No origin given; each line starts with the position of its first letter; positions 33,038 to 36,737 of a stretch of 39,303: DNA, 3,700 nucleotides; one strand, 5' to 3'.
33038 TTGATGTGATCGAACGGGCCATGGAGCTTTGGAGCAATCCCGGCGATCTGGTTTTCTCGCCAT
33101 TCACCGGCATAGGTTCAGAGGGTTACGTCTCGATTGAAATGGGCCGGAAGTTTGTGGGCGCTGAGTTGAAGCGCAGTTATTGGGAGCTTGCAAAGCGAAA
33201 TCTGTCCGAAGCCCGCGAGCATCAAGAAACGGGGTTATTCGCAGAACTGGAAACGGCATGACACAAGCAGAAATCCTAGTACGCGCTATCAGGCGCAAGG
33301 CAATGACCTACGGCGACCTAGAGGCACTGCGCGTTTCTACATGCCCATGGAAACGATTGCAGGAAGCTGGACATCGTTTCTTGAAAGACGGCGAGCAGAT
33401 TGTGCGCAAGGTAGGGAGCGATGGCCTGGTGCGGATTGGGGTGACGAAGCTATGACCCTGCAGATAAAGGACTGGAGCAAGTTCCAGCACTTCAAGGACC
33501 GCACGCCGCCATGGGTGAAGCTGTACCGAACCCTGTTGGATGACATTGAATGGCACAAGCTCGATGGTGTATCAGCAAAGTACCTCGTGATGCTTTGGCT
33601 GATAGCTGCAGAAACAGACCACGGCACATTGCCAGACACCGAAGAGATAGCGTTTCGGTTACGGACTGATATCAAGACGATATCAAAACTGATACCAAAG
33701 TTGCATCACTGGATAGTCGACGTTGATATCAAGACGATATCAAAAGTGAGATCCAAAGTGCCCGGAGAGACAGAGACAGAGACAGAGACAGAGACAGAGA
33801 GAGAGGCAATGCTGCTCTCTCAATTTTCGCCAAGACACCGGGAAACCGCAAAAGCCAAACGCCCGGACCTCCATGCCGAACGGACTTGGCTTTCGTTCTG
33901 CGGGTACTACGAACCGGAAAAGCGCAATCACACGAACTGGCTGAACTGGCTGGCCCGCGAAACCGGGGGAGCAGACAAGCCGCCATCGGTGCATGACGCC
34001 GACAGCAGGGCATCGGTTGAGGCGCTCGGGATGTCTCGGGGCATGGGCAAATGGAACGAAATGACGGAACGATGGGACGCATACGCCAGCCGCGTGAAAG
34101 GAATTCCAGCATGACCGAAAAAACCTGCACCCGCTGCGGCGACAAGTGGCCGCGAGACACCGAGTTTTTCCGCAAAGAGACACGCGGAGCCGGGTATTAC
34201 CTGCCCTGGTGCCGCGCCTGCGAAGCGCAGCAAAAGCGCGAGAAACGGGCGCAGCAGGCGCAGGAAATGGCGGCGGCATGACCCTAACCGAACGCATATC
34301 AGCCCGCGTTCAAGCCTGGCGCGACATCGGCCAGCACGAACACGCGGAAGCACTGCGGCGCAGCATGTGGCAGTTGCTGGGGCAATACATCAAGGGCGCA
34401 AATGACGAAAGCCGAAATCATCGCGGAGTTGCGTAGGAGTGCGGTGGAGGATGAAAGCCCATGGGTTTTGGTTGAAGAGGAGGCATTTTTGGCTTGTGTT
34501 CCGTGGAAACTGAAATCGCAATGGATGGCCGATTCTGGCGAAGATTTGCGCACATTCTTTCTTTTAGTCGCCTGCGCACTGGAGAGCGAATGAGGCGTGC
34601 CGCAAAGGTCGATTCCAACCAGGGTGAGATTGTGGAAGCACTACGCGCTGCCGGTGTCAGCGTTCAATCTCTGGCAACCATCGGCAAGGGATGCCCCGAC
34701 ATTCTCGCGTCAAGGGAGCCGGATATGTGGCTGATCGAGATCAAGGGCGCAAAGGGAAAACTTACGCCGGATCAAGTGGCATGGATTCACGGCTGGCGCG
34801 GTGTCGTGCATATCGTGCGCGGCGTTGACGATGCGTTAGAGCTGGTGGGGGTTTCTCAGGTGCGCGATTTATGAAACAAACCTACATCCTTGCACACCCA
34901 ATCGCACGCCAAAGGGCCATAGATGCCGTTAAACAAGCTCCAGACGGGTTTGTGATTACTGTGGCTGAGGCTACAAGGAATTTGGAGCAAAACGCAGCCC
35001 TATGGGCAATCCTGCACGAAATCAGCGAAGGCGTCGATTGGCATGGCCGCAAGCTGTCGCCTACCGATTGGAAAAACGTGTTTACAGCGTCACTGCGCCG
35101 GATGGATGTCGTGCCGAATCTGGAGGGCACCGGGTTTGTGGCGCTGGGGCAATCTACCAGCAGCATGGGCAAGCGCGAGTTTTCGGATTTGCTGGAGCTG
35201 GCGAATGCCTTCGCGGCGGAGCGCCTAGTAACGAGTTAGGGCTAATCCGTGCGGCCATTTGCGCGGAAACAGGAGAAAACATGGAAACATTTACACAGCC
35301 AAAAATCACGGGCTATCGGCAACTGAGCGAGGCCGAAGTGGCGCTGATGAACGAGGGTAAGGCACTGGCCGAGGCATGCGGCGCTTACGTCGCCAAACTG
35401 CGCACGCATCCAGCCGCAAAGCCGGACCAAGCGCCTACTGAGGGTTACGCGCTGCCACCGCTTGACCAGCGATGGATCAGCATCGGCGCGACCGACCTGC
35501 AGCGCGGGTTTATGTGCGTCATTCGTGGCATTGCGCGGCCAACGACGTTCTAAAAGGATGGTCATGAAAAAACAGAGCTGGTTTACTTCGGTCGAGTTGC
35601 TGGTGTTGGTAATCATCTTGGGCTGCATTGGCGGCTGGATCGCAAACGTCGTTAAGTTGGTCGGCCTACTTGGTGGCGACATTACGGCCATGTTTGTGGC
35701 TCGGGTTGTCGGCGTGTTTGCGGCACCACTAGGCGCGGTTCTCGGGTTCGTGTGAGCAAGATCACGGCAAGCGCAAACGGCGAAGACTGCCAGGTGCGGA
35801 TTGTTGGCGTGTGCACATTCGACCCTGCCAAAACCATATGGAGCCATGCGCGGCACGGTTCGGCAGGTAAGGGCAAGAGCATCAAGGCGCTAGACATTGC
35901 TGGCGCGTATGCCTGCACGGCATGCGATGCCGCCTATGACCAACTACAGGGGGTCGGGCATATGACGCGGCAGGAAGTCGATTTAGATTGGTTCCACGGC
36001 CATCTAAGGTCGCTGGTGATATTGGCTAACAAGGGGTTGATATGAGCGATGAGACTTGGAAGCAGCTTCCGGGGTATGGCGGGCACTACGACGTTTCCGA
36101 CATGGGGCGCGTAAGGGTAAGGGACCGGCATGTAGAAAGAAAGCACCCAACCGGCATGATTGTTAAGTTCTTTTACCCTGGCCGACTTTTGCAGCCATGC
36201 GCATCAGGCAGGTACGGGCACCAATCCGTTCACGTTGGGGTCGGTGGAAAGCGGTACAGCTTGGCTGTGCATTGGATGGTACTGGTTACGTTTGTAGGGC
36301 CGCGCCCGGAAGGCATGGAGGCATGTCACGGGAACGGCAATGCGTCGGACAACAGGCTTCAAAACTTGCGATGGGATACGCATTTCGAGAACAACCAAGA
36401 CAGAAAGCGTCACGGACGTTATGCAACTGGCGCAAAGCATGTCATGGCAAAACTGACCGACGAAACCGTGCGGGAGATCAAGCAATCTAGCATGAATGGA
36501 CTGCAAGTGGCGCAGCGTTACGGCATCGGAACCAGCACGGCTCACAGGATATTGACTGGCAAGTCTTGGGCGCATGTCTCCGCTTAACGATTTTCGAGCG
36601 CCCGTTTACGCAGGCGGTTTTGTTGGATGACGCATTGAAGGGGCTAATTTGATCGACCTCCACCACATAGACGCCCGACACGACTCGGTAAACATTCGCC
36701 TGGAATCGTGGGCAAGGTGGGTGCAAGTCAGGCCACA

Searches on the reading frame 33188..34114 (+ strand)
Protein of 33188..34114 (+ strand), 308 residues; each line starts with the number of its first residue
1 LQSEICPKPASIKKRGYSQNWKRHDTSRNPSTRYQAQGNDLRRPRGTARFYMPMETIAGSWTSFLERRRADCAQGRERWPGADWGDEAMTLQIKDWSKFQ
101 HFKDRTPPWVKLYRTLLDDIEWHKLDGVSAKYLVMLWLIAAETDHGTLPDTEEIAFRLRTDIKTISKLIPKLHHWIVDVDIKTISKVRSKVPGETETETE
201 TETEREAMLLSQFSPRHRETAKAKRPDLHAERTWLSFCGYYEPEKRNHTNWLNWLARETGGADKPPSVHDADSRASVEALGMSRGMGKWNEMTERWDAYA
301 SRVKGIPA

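Call 44: search_protein_families(library=pfam, proteins=[window:33188-34114:+], max_evalue=0.01)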
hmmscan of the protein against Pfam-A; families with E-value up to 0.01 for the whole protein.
window:33188-34114:+ (308 aa): 0 families

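Call 63: search_protein_families(library=phrogs, proteins=[window:33188-34114:+], max_evalue=0.001)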
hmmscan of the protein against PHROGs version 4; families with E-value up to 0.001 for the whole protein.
window:33188-34114:+ (308 aa): 1 family
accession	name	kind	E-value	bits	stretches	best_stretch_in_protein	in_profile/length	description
phrog_26426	-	DNA, RNA and nucleotide metabolism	1.8e-13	51.6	1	89-263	1-177/272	replication protein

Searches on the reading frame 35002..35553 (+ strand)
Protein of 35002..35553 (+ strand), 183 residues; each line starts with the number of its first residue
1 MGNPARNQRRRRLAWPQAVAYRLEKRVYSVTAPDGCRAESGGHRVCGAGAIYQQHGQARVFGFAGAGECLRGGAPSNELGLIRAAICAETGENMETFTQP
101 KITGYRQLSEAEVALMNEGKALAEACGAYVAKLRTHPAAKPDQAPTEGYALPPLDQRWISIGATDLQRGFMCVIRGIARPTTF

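Call 44: search_protein_families(library=pfam, proteins=[window:35002-35553:+], max_evalue=0.01)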
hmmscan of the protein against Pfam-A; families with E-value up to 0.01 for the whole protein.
window:35002-35553:+ (183 aa): 1 family
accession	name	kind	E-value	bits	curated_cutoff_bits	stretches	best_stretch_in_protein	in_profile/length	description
PF24729.2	Acb2_Tad1_hairpin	-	5.3e-13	49.4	27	1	104-179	1-58/58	Acb2/Tad1, hairpin domain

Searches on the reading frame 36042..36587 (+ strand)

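Call 44: search_protein_families(library=pfam, proteins=[window:36042-36587:+], max_evalue=0.01)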
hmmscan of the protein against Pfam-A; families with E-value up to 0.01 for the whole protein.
window:36042-36587:+ (181 aa): 2 families
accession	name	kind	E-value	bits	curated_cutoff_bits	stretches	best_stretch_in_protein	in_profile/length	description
PF13392.12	HNH_3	-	1.9e-09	37.4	24.8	1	75-118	2-45/46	HNH endonuclease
PF07463.16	NUMOD4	-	9.1e-08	32.7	23.4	1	4-42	1-35/49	NUMOD4 motif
